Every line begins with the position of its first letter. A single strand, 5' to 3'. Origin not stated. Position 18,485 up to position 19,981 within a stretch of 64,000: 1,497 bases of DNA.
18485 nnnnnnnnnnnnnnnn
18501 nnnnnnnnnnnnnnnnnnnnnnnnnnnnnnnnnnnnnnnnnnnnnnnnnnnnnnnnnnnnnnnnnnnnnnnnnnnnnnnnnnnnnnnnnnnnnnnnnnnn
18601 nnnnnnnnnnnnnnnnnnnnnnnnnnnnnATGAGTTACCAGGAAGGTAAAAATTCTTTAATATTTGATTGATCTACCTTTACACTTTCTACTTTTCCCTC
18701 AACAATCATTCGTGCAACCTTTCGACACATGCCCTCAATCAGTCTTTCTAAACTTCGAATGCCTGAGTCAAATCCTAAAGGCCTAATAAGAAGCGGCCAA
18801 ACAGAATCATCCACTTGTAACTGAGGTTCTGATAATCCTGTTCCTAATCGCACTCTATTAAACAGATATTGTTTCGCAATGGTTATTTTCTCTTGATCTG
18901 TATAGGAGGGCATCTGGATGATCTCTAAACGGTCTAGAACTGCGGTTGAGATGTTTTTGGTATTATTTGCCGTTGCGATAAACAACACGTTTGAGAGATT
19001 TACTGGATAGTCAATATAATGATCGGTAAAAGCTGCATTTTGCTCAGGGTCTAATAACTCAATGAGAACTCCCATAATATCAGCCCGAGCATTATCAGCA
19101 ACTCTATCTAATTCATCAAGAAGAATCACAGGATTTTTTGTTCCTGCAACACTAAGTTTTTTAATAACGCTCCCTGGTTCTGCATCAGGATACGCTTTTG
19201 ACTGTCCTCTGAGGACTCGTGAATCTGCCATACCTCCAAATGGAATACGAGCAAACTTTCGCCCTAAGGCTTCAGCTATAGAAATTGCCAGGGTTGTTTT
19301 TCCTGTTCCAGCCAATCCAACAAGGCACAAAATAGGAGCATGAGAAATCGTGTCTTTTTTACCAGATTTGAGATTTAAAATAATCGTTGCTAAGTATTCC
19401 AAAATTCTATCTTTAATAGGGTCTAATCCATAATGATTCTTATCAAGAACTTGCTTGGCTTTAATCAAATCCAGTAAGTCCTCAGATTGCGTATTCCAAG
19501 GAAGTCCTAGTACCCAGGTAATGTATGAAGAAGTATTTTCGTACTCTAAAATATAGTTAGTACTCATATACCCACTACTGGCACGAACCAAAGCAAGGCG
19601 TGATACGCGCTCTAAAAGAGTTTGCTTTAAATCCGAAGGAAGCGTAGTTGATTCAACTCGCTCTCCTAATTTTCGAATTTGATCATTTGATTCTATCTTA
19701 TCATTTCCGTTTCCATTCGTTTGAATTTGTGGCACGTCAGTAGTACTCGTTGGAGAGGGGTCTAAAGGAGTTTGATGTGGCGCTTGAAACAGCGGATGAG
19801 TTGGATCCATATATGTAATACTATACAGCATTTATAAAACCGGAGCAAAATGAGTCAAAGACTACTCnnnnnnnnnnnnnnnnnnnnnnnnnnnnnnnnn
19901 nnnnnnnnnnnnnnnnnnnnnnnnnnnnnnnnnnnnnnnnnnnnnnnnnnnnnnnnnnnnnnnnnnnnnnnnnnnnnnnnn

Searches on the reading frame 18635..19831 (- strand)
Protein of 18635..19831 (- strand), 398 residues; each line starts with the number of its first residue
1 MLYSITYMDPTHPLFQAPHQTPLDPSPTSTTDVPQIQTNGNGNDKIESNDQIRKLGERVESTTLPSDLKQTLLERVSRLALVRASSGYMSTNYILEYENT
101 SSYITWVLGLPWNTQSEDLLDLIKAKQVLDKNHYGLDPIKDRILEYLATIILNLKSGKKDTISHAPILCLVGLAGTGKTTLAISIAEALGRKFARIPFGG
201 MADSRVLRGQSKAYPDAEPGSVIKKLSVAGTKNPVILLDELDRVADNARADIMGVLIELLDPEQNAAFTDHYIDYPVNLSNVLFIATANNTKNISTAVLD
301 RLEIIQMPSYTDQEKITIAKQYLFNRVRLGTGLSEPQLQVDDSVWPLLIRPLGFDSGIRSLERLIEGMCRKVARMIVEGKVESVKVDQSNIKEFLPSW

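Call 7: search_protein_families(library=pfam, proteins=[window:18635-19831:-], max_evalue=0.001)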
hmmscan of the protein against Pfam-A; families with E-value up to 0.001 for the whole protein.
window:18635-19831:- (398 aa): 7 families
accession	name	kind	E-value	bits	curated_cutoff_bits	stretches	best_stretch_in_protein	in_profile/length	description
PF00004.35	AAA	-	2.9e-19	70.3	21.2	1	168-306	1-127/131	ATPase family associated with various cellular activities (AAA)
PF22667.2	Lon_lid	-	5.7e-10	39.2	27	1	331-381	3-54/57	Lon protease AAA+ ATPase lid domain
PF07728.20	AAA_5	-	5.6e-08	33.3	22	1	168-301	2-138/139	AAA domain (dynein-related subfamily)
PF07724.20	AAA_2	-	3.2e-05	24.5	27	1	170-292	8-127/166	AAA domain (Cdc48 subfamily)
PF13401.12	AAA_22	-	0.00027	21.7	27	0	163-198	3-41/130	AAA domain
PF13191.12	AAA_16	-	0.00036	21.5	32.6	0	165-195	24-57/167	AAA ATPase domain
PF06068.19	TIP49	-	0.00047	19.9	23.8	0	159-209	45-91/347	TIP49 P-loop domain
